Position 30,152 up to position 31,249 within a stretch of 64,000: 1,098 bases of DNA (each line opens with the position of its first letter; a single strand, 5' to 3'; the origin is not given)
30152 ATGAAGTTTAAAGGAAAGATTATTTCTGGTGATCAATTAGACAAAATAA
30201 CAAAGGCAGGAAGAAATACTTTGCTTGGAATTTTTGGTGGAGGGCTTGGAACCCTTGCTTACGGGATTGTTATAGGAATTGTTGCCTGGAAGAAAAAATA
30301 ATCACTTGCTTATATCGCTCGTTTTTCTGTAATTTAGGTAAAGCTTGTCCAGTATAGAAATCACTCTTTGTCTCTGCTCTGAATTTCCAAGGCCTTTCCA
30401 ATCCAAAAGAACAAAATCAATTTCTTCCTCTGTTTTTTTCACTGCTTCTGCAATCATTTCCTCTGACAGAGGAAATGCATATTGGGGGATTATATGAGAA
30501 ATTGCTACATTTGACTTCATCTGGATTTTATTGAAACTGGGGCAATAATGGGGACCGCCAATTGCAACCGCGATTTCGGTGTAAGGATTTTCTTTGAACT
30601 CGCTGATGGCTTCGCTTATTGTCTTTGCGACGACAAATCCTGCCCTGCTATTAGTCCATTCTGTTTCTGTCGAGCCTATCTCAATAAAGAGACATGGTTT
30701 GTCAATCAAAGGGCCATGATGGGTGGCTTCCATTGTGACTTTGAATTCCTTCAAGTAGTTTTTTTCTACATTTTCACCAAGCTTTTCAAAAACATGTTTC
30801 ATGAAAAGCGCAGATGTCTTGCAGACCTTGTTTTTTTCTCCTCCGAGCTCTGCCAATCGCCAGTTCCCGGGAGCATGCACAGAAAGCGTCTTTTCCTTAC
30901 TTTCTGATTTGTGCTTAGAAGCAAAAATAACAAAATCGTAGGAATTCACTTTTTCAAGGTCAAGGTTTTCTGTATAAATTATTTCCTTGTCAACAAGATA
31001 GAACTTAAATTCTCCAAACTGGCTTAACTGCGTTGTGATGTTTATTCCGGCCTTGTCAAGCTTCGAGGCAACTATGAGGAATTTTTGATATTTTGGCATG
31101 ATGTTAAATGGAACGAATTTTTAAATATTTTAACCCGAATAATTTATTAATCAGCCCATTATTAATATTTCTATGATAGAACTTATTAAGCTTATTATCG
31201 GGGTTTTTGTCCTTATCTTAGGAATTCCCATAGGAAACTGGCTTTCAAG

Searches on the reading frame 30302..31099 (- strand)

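Call 50: search_protein_families(library=pfam, proteins=[window:30302-31099:-], max_evalue=0.001)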
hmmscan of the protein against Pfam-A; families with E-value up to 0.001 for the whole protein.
window:30302-31099:- (265 aa): 1 family
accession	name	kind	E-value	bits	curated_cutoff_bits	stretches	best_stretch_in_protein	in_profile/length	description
PF04414.18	tRNA_deacylase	-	3e-60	203.7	33.6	1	53-255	4-202/205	D-aminoacyl-tRNA deacylase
